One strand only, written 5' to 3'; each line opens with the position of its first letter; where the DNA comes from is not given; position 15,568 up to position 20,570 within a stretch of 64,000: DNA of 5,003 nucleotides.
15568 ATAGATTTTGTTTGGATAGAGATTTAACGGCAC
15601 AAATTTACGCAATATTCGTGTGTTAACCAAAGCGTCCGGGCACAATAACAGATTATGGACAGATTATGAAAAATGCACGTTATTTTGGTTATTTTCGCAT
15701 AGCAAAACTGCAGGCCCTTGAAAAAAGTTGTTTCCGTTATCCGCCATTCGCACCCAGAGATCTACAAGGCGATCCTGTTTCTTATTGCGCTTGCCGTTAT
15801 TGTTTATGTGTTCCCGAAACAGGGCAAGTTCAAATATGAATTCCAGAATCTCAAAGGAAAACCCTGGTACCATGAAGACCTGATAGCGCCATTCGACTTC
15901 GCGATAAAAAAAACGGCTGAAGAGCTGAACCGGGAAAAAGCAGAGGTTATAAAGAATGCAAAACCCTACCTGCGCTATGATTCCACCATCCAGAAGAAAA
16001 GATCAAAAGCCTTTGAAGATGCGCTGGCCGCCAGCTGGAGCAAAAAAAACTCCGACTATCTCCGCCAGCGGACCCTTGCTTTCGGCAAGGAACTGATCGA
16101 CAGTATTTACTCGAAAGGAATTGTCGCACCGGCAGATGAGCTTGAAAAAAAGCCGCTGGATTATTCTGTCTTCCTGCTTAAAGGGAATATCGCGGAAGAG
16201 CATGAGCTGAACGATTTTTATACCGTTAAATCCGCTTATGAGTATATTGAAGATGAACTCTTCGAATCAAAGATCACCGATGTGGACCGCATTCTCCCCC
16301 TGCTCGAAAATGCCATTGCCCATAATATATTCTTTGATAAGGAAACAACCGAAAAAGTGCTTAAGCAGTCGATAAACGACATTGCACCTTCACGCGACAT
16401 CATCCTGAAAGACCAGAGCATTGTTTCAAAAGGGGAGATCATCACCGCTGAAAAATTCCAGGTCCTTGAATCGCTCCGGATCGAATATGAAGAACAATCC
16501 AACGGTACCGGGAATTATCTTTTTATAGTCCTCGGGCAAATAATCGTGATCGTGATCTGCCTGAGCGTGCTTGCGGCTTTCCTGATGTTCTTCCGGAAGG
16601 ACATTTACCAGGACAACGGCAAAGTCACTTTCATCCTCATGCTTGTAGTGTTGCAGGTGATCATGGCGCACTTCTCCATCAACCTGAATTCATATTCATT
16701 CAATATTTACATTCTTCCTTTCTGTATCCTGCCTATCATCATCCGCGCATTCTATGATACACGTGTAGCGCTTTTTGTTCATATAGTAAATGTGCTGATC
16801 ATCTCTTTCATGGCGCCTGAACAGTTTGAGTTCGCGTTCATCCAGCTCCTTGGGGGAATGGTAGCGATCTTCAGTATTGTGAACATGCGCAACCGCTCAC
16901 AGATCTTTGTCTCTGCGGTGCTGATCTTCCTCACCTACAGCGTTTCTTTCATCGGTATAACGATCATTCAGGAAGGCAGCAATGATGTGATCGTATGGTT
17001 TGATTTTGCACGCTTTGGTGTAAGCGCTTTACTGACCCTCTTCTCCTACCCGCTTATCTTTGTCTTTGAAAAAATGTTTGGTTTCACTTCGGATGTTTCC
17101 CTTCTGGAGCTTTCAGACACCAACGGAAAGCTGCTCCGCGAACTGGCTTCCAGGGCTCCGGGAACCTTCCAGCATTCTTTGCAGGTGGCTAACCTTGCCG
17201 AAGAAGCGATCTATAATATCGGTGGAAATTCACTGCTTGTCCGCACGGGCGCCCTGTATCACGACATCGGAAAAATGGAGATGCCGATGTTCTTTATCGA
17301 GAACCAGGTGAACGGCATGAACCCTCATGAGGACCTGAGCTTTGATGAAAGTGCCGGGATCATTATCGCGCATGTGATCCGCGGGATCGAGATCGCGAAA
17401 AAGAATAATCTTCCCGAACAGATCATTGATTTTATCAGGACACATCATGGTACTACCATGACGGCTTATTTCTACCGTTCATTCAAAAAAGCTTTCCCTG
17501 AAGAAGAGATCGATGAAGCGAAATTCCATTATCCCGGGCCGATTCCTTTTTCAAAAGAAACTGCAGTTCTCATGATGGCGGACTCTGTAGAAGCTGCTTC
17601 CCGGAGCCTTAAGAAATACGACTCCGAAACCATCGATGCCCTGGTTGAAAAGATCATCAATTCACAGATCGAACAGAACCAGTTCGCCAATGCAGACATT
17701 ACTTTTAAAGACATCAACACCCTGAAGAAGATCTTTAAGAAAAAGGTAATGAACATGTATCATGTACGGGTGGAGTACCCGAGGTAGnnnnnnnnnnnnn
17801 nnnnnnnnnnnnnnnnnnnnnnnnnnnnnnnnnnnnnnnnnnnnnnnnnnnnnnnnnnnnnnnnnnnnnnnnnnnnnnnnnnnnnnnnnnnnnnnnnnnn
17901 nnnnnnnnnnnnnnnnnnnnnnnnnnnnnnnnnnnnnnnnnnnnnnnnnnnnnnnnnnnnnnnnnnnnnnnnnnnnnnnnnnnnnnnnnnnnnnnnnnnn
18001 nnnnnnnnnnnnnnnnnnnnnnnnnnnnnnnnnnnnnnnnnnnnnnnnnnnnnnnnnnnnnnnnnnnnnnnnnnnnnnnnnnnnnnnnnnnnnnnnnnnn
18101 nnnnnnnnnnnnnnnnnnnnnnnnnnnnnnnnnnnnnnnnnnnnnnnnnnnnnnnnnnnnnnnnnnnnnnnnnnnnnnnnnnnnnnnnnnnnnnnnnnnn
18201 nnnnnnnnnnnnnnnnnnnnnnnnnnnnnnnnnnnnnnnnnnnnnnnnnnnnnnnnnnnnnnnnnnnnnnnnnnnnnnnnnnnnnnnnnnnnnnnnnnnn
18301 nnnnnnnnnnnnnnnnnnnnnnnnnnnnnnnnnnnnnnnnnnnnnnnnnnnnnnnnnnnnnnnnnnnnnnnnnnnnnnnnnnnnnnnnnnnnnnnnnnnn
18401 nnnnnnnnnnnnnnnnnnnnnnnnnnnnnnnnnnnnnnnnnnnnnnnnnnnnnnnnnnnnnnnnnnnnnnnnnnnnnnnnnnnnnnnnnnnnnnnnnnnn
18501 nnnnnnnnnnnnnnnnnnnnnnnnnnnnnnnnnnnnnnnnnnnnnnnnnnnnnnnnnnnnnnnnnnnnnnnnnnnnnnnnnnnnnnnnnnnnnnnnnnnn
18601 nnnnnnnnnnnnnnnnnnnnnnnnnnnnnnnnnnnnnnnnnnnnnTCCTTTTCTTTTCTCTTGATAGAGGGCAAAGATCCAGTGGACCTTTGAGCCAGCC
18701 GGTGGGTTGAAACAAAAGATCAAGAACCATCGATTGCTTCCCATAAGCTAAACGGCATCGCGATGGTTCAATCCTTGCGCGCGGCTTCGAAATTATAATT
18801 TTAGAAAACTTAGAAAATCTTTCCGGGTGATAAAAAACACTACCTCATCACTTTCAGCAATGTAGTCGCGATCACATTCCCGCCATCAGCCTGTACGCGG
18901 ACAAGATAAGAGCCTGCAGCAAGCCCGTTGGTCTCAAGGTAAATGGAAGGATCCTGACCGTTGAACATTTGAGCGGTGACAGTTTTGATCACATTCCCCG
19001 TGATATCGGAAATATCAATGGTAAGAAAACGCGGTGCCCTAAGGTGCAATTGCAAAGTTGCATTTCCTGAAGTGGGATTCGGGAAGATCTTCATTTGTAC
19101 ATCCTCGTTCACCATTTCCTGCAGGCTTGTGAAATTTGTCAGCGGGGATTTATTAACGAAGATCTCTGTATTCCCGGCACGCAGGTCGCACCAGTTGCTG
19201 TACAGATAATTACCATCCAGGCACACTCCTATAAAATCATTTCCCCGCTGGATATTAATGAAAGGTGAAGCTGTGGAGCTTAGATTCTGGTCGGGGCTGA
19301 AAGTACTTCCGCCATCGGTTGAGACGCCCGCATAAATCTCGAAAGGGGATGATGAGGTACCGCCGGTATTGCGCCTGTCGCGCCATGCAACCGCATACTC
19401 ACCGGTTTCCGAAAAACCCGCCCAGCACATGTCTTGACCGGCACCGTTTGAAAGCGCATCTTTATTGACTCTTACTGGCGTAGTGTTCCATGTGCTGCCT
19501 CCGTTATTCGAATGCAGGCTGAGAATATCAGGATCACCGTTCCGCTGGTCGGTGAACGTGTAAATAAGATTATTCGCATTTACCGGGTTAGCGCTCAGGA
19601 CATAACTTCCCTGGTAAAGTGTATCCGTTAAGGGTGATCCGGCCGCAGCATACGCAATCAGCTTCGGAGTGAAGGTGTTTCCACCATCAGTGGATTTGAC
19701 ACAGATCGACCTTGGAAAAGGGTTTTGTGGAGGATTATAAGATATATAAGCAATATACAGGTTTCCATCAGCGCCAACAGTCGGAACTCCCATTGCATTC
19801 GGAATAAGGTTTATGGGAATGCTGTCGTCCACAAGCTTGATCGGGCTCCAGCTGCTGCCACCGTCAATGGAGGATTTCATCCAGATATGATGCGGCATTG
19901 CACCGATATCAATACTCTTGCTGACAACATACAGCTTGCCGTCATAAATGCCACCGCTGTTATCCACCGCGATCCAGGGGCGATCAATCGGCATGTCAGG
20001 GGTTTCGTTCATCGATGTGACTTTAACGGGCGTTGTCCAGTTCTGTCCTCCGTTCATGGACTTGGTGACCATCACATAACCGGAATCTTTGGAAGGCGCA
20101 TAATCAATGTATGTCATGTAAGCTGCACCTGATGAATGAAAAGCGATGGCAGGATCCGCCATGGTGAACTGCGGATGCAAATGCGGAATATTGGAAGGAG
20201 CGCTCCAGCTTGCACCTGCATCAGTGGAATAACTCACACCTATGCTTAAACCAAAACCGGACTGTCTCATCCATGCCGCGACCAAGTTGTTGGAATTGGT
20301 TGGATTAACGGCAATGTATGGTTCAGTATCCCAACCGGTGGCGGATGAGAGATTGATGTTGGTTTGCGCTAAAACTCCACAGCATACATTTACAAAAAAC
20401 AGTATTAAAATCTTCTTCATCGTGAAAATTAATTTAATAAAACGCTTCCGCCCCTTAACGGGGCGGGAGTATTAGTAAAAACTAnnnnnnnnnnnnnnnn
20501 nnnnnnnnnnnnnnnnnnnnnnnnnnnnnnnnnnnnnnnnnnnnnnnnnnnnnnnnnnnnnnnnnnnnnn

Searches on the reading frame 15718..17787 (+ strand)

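Call 7: search_protein_families(library=pfam, proteins=[window:15718-17787:+], max_evalue=0.01)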
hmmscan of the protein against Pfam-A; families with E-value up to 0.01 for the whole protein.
window:15718-17787:+ (689 aa): 4 families
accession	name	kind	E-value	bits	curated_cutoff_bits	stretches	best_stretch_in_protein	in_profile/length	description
PF07698.17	7TM-7TMR_HD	-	8.1e-32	111.1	29.4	1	269-458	2-190/190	7TM receptor with intracellular HD hydrolase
PF07697.16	7TMR-HDED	-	1.9e-17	64.5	27.6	1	53-254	8-221/224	7TM-HD extracellular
PF01966.28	HD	-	4.1e-16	59.7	22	1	483-626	1-115/116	HD domain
PF08668.18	HDOD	-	0.0045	16.9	22.9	1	480-577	92-194/196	HDOD domain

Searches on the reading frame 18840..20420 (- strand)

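Call 7: search_protein_families(library=pfam, proteins=[window:18840-20420:-], max_evalue=0.01)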
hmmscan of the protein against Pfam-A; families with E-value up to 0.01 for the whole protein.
window:18840-20420:- (526 aa): 6 families
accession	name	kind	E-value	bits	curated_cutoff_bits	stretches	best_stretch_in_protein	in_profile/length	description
PF13088.12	BNR_2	-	2.5e-11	43.9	31.4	1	116-314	18-201/277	BNR repeat-like domain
PF18962.6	Por_Secre_tail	-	1.6e-08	35.1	27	1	445-517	1-70/75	Secretion system C-terminal sorting domain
PF02012.26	BNR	-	3.7e-05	23.5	27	0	64-73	2-11/12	BNR/Asp-box repeat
PF24316.1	Tli3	-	0.0003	21.5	27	0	40-73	59-97/129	T6SS Tli3 immunity protein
PF21471.3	Reelin_subrepeat-B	-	0.0003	21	27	0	176-198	57-79/127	Reelin subrepeat B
PF15902.12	Sortilin-Vps10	-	0.0028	16.9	33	0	59-130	44-111/446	Sortilin, neurotensin receptor 3,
